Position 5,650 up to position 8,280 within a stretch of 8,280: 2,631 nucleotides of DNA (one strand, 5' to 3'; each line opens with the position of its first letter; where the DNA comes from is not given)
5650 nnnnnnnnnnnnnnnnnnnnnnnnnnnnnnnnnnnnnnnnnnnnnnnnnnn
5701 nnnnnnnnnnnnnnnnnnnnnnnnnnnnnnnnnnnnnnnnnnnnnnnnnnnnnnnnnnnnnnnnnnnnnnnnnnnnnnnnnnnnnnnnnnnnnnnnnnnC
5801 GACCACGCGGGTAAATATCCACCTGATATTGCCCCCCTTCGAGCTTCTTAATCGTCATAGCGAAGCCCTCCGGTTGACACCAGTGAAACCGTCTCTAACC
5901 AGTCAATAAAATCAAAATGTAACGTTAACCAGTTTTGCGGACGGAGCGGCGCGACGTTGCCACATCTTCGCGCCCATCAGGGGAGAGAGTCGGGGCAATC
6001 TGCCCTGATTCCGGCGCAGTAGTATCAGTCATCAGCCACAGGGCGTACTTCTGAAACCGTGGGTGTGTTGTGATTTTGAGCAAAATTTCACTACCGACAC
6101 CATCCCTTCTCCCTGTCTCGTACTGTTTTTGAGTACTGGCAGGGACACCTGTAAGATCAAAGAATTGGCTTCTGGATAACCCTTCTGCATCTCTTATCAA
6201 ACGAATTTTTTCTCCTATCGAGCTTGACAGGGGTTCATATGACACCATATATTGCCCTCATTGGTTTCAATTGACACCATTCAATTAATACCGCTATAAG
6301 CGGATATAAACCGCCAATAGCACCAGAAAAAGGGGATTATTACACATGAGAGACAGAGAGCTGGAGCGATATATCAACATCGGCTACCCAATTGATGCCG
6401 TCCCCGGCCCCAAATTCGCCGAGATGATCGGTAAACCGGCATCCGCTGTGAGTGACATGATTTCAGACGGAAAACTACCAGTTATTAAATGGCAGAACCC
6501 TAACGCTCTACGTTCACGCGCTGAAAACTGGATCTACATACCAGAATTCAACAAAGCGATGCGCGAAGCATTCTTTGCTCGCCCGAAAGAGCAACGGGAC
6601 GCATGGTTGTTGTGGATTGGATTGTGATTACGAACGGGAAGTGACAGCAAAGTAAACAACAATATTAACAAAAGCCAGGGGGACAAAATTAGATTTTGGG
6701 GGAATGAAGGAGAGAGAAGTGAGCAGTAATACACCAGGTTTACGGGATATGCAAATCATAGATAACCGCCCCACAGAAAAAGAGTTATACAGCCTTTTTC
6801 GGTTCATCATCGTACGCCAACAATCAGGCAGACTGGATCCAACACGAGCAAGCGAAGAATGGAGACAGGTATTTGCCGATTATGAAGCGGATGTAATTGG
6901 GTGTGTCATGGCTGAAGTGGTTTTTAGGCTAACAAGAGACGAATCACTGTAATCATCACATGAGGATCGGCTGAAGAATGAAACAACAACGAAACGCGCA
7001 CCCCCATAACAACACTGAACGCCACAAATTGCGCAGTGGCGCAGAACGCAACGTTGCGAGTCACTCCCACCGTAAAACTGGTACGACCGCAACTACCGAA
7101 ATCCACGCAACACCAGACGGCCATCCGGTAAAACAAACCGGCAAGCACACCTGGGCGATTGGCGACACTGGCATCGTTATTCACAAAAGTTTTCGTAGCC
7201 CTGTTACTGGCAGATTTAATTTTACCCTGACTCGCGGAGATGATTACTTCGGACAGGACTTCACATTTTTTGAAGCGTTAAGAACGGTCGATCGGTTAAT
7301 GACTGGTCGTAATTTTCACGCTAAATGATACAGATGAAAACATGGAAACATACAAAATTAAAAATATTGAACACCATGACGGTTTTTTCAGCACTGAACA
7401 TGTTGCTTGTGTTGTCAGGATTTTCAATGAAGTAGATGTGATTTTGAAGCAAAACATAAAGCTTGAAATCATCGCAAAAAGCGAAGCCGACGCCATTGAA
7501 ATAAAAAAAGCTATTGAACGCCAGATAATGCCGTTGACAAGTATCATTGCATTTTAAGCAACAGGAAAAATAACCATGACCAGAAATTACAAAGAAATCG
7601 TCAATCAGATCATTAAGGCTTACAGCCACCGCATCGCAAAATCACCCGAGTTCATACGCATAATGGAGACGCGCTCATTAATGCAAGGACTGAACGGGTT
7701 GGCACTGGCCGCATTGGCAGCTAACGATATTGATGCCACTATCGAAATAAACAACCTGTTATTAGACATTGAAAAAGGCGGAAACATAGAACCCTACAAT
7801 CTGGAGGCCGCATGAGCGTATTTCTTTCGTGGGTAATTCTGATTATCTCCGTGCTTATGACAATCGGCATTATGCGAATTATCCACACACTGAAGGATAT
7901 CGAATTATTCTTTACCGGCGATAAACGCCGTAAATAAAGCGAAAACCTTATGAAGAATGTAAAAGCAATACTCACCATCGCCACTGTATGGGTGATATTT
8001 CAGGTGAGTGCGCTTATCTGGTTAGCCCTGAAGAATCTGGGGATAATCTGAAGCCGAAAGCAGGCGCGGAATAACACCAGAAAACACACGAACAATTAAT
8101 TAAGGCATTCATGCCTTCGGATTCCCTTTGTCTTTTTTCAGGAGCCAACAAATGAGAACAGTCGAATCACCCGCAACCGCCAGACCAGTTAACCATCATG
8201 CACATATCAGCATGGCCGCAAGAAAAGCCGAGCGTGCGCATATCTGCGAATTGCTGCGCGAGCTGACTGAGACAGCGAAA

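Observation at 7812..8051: Tandem hydrophobic micropeptides missed by the ORF track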

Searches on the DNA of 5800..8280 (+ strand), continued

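Call 42: search_rna_families(source=window, start=5800, end=8280, threshold=evalue, max_evalue=1)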
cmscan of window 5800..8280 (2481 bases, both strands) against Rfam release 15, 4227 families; matches with E-value up to 1: 0.
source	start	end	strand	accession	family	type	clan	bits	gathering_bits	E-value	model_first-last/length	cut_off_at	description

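Call 71: search_dna_similar(query=L010:2262-2710:+, collection=ecoli_genomes, mode=distant, max_rows=12, rows=spread)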
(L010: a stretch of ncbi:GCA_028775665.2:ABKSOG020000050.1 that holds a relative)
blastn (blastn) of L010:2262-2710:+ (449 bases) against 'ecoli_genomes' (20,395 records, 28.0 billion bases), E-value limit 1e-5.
Records with a match: 1393; places in all: 1556; records where one place covers at least 80% of the query: 24.
Genomes with a match: 1392 of 5426; with a place that covers at least 80% of the query: 24. Places per genome that has any: lowest 1, median 1, highest 4. On chromosomes: 1554 places; on plasmids: 2.
Best place of each record, by identity: >=99% 11; 95-99% 1; 80-90% 22; 60-80% 1359.
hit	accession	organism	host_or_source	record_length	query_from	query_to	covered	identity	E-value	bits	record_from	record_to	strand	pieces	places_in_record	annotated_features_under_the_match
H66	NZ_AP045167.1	Escherichia coli strain JNEC-KY171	Homo sapiens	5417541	1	449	100%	99.8%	0e+0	806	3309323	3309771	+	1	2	DUF4754 family protein | hypothetical protein (x2)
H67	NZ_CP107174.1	Escherichia coli strain R7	human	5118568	238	441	45%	70.9%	2e-17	100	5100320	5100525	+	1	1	hypothetical protein | DUF4754 family protein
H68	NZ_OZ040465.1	Escherichia coli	-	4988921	238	441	45%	70.9%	2e-17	100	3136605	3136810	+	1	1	hypothetical protein | DUF4754 family protein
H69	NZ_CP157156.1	Escherichia coli strain UTAK-4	Bos taurus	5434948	238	441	45%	69.9%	1e-14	91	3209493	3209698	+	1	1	hypothetical protein | DUF4754 family protein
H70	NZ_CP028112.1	Escherichia coli O103 str. RM8385 strain RM8385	Bos taurus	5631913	238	422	41%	70.2%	2e-12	82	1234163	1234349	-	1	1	hypothetical protein | DUF4754 family protein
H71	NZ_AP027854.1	Escherichia coli strain 2017-19-1CC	Homo sapiens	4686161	238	412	39%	71.9%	2e-12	83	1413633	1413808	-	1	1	hypothetical protein | DUF4754 family protein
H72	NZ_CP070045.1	Escherichia coli strain FDAARGOS_1303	Homo sapiens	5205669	238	412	39%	71.1%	5e-13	85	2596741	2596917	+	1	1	hypothetical protein | DUF4754 family protein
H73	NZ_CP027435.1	Escherichia coli strain 2014C-3599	missing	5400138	238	412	39%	70.6%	2e-12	83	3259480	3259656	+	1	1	hypothetical protein | DUF4754 family protein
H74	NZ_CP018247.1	Escherichia coli strain 7784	Cattle faeces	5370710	238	412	39%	70.1%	2e-11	79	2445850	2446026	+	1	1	hypothetical protein | DUF4754 family protein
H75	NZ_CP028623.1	Escherichia coli strain 138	cattle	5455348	238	412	39%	70.1%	2e-11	79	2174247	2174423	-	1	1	hypothetical protein | DUF4754 family protein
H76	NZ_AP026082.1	Escherichia coli strain F765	Homo sapiens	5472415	238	412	39%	70.1%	2e-11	79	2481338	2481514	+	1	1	hypothetical protein | DUF4754 family protein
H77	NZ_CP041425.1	Escherichia coli strain STEC388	pig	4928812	238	365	29%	71.9%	1e-8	70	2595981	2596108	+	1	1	hypothetical protein | DUF4754 family protein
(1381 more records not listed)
